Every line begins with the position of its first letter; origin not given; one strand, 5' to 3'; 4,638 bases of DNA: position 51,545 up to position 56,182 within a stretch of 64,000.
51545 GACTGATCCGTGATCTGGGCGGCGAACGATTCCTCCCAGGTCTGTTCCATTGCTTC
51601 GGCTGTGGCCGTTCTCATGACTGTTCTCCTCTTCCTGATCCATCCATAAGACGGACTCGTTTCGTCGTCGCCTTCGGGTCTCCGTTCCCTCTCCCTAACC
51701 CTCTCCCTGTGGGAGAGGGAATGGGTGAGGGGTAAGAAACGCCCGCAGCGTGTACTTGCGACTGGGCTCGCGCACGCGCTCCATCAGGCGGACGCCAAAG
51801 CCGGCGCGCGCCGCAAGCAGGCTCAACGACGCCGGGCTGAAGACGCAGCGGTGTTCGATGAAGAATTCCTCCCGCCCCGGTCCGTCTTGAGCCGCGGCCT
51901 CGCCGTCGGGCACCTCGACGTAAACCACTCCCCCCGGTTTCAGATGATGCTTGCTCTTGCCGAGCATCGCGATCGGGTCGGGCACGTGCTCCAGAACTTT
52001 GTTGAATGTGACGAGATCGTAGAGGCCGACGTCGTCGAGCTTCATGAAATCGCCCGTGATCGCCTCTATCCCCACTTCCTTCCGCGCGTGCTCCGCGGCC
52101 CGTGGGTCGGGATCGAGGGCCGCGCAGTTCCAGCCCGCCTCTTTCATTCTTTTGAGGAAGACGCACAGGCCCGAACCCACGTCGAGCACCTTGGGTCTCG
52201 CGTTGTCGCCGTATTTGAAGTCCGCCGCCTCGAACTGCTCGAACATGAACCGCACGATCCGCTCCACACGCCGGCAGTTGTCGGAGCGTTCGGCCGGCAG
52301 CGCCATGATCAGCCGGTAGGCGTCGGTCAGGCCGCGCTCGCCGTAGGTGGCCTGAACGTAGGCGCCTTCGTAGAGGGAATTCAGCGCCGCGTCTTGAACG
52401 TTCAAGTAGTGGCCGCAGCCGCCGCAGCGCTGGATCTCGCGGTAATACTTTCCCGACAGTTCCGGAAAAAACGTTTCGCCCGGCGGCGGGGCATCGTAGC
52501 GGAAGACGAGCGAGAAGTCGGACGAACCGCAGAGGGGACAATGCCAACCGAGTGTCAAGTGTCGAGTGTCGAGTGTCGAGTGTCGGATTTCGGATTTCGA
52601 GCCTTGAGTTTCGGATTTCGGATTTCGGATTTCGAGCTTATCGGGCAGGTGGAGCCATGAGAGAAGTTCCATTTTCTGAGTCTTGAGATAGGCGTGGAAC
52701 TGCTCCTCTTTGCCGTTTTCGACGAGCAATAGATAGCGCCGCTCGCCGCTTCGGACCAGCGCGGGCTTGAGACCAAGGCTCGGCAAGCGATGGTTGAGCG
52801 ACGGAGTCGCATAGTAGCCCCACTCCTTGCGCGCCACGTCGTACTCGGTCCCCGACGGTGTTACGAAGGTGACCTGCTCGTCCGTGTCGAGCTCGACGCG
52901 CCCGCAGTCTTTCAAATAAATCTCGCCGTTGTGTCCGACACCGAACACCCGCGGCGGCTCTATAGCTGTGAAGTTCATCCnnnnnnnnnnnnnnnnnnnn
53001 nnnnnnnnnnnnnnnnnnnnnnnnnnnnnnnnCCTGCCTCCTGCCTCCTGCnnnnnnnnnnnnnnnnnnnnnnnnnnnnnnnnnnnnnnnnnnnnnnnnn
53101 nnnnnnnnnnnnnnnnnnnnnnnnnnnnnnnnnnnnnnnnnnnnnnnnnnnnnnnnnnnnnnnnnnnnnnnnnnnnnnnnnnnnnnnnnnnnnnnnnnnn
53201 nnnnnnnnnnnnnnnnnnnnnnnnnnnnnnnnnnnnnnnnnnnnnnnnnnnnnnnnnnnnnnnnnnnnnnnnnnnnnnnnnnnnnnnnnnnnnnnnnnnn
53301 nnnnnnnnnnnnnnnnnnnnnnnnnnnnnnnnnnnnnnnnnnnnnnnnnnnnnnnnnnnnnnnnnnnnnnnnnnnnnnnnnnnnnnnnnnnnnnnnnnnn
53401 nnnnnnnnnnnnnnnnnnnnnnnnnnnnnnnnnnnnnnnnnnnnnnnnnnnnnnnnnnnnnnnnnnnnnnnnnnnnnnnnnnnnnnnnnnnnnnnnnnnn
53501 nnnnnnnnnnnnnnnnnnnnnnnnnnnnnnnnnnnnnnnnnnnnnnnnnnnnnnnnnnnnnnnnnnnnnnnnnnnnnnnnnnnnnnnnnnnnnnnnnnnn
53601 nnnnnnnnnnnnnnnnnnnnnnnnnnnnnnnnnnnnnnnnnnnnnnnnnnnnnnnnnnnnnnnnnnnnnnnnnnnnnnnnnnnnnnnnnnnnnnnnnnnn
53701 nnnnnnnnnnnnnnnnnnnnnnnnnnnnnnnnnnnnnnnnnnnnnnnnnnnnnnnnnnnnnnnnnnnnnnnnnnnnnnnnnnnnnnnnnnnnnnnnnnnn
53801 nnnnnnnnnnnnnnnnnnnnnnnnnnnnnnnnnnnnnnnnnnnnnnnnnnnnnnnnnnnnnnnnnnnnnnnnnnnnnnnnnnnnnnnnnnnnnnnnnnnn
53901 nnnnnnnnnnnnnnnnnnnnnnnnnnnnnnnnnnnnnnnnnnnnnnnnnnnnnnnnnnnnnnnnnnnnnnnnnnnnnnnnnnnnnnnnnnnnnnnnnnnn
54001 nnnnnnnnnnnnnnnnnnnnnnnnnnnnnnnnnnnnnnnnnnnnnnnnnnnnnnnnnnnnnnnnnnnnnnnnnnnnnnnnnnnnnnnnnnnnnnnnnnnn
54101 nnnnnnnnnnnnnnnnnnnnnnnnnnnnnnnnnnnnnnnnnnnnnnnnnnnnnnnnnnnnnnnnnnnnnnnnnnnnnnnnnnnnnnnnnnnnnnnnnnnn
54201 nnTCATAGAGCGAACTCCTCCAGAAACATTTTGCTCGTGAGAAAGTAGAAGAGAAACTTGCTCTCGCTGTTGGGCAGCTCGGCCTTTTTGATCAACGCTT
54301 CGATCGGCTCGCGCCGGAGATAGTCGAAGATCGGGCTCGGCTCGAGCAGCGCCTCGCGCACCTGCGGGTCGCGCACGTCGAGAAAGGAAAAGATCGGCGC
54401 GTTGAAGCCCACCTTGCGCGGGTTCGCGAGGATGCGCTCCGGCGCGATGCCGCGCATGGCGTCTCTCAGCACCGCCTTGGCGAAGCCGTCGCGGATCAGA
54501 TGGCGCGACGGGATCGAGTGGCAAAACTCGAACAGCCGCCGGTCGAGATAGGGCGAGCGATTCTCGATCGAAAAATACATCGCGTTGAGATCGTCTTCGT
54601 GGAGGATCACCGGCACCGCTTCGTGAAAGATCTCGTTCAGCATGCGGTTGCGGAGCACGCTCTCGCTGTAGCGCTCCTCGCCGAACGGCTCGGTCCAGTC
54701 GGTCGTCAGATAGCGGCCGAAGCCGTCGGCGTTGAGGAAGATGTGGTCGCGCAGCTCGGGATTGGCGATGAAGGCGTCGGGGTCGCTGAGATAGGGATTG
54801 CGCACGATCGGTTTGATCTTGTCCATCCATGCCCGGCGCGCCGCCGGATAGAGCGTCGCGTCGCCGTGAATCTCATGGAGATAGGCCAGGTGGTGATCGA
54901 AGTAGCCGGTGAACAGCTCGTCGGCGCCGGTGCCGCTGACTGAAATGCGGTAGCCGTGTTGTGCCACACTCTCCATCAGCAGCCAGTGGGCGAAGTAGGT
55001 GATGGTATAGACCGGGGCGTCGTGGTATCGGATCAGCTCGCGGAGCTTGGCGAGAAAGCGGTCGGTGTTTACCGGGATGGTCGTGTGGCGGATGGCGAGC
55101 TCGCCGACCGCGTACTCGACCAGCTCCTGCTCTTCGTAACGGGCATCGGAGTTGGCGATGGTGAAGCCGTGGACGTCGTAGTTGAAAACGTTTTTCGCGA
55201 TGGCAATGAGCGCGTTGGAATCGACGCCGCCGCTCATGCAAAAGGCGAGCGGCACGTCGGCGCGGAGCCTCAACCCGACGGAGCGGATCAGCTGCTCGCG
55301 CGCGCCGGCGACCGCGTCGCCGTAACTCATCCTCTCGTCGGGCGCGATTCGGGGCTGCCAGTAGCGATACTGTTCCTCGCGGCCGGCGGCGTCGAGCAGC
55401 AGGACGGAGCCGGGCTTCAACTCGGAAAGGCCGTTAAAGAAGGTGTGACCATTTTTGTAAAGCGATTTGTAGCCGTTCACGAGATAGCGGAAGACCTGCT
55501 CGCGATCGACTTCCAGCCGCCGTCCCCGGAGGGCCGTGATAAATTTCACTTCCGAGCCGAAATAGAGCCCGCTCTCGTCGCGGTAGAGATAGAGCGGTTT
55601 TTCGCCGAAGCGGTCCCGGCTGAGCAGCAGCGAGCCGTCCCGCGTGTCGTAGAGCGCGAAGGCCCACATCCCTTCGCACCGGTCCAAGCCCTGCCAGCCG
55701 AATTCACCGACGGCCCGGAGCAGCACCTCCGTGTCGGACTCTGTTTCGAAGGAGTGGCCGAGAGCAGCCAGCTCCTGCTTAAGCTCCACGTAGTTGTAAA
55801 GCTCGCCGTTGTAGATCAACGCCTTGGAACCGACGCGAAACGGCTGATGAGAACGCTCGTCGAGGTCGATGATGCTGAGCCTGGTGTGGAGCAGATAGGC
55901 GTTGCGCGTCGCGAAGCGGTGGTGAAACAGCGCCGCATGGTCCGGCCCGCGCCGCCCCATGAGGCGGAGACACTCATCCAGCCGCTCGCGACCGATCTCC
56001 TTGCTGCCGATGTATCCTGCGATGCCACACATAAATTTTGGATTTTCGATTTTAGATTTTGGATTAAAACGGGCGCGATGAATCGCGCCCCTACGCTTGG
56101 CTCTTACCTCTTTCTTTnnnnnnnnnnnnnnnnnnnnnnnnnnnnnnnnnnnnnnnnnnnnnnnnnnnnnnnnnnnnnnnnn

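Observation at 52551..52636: In-frame heptamer array encodes the linker of a Zn-ribbon methyltransferase; a single-unit slip would frameshift the catalytic domain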

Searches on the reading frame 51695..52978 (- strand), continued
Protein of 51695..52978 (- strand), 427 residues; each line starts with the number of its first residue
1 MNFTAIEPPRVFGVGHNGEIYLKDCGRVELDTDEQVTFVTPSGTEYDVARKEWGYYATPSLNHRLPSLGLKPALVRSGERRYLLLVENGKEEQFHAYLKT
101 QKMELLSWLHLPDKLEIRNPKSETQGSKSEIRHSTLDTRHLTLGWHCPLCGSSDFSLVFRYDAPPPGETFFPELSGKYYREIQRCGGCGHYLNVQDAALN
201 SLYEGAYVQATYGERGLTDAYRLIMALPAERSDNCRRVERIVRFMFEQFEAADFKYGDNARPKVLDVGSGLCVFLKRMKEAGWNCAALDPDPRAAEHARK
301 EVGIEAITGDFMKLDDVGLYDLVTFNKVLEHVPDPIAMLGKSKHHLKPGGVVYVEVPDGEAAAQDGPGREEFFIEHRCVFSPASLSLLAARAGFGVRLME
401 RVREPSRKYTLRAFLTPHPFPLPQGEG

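Call 72: find_encoding_contigs(protein=P0007, flank=8000, max_places=2)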
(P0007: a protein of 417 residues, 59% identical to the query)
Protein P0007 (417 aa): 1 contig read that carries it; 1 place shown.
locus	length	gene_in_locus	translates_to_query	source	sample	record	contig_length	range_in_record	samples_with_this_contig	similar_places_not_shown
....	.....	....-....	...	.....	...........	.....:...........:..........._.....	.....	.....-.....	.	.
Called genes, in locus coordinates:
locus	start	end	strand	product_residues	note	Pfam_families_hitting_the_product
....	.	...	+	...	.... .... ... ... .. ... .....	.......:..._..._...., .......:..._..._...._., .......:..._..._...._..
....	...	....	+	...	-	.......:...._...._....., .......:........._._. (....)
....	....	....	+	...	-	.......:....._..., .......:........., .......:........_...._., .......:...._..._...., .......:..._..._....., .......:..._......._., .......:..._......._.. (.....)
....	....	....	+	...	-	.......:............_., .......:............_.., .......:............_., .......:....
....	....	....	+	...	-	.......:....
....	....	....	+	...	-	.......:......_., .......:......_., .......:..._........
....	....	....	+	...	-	-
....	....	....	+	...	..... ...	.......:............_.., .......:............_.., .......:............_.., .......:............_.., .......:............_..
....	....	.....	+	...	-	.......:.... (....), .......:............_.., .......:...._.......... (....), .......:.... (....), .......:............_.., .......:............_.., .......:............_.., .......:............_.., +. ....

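Call 73: find_encoding_contigs(protein=P0009, flank=3000, max_places=2)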
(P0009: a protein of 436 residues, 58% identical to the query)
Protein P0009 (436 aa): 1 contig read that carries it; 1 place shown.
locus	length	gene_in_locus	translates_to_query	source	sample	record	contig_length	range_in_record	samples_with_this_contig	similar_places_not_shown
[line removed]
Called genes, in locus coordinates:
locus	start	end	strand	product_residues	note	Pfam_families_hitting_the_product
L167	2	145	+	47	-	?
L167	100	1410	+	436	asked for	PF13489:Methyltransf_23, PF08241:Methyltransf_11, PF08242:Methyltransf_12, PF13649:Methyltransf_25, PF13847:Methyltransf_31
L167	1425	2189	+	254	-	PF02353:CMAS (weak), PF05724:TPMT (weak), PF13489:Methyltransf_23, PF01209:Ubie_methyltran (weak), PF13847:Methyltransf_31, PF08241:Methyltransf_11, PF08242:Methyltransf_12, PF13649:Methyltransf_25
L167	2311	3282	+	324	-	?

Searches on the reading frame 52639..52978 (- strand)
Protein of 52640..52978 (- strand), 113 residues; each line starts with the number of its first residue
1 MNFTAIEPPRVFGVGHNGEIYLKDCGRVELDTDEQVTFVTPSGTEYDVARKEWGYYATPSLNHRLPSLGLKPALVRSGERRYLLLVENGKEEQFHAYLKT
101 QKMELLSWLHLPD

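Call 7: search_protein_families(library=pfam, proteins=[window:52639-52978:-], max_evalue=0.01)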
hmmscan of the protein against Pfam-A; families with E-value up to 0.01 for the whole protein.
window:52639-52978:- (113 aa): 0 families

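Call 44: find_homologous_proteins(query=window:52640-52978:-, max_evalue=0.00001)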
Query window:52640-52978:- (113 aa): 422 proteins with E <= 0.00001 among 428 candidates; the best 120 are listed.
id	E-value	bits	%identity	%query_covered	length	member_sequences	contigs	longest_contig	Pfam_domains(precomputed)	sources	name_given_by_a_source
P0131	2.8e-37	146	62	100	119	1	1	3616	-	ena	-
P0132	1.5e-36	143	61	100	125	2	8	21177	-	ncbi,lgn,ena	-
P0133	2.1e-36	143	59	100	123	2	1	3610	-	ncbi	-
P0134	2.8e-36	142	58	96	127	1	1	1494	-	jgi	jgi:hypothetical protein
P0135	4.7e-36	142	61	96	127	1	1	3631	-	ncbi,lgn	-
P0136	9.9e-36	141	59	97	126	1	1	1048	-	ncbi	-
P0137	1.4e-35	140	62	100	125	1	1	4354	-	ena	-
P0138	1.7e-35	140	58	99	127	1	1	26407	-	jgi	jgi:hypothetical protein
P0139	1.8e-35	140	60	100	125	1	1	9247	-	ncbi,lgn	-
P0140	2.9e-35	139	59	96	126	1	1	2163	-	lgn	-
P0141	4.5e-35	138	59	96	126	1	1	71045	-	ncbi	-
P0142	5.1e-35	138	62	100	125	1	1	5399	-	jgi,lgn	jgi:hypothetical protein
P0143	9.4e-35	137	61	96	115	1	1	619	-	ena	-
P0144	1.6e-34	137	60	100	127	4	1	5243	-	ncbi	-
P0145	2.3e-34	136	59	96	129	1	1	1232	-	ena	-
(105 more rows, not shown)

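Call 65: predict_structure(alignment_id=A4)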
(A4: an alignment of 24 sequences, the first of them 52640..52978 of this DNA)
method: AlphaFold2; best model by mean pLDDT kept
length: 113 residues; sequences in the alignment: 24
mean_pLDDT: 89.2   pTM: 0.77
mean pLDDT of the five models: 89.2, 87.9, 85.0, 83.8, 80.9
residues with pLDDT >= 90: 75; 70-90: 30; 50-70: 8; < 50: 0
segments of 3 or more residues with pLDDT < 50: none
pLDDT, mean of each block of 10 residues (from residue 1): 96 85 95 92 90 81 76 93 93 95 92 66
secondary structure, 60 per line:
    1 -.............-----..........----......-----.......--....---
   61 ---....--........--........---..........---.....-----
elements in order: E2-14 E20-29 E34-39 E45-51 E54-57 H64-67 E70-77 E80-87 H91-100 E104-108

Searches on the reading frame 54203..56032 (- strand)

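Call 7: search_protein_families(library=pfam, proteins=[window:54203-56032:-], max_evalue=0.01)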
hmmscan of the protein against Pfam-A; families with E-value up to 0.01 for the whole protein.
window:54203-56032:- (609 aa): 3 families
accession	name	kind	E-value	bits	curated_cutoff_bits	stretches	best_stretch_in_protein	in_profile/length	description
PF00733.27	Asn_synthase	-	2.1e-54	185.9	21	1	244-586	2-333/354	Asparagine synthase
PF13522.11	GATase_6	-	8.4e-38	129.8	27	1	41-161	8-130/130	Glutamine amidotransferase domain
PF13537.11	GATase_7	-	5.6e-37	126.9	25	1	49-166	1-122/123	Glutamine amidotransferase domain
